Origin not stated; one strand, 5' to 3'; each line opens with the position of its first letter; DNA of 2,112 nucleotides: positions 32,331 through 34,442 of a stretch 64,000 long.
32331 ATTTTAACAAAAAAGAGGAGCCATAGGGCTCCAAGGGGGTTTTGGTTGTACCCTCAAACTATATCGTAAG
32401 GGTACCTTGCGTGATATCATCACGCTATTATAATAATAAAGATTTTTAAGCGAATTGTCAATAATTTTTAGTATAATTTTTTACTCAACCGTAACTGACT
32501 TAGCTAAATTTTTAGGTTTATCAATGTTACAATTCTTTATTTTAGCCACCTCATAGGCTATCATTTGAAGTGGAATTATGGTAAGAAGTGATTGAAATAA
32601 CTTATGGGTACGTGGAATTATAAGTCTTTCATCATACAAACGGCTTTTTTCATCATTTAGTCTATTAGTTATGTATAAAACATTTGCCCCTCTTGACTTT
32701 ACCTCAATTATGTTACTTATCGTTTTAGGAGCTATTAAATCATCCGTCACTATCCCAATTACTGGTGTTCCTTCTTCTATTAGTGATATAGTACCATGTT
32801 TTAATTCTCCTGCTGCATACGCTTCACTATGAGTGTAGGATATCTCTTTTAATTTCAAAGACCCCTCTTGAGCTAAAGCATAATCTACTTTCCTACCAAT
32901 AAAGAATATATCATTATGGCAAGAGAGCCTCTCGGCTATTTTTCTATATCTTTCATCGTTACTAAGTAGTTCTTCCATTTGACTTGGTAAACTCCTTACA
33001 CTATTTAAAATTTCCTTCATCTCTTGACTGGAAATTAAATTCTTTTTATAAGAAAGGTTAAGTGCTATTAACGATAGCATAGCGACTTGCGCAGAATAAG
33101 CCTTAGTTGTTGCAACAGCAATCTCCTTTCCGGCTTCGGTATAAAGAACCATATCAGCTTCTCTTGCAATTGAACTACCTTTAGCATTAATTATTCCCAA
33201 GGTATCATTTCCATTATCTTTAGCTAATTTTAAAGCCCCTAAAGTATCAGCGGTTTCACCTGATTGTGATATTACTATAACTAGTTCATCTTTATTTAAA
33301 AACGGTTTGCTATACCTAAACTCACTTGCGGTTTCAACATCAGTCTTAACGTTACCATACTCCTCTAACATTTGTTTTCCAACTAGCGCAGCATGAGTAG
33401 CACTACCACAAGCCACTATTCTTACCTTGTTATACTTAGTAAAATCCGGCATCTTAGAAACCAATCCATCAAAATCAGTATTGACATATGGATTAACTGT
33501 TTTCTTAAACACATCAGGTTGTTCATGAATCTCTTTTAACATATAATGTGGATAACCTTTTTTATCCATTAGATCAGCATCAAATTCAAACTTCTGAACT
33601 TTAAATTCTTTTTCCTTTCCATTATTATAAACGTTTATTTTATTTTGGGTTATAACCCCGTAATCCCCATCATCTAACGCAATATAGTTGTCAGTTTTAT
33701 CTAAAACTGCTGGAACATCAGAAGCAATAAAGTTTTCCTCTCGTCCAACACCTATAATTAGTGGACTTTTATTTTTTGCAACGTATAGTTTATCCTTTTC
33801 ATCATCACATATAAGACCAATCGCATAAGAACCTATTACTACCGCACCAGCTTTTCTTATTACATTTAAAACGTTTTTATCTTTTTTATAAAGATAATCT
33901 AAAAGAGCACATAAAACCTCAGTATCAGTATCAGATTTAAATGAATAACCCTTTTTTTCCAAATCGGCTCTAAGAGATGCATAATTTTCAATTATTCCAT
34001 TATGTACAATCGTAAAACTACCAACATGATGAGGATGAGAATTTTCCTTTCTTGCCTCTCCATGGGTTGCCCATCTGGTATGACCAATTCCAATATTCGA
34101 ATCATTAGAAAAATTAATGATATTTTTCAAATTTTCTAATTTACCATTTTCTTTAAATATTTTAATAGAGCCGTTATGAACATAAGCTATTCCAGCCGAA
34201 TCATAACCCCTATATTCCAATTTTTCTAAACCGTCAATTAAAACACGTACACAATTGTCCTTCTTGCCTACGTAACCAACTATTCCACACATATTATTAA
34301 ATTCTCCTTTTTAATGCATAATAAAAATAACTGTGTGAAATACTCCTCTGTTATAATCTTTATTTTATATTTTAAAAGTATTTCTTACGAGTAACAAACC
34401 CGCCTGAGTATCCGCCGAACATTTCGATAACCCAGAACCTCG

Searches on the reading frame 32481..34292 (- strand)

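Call 91: search_protein_families(library=pfam, proteins=[window:32481-34292:-], max_evalue=0.00001)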
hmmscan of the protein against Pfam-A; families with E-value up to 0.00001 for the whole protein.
window:32481-34292:- (603 aa): 4 families
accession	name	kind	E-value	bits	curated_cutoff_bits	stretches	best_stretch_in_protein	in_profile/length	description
PF01380.27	SIS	-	1.5e-52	177.3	25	2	285-410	3-129/131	SIS domain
PF13522.11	GATase_6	-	3.9e-19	69.4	27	1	64-183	9-121/130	Glutamine amidotransferase domain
PF13537.11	GATase_7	-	1.2e-14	54.8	25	1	89-197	20-122/123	Glutamine amidotransferase domain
PF13230.11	GATase_4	-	2.5e-06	27.1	23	1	31-140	34-147/272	Glutamine amidotransferases class-II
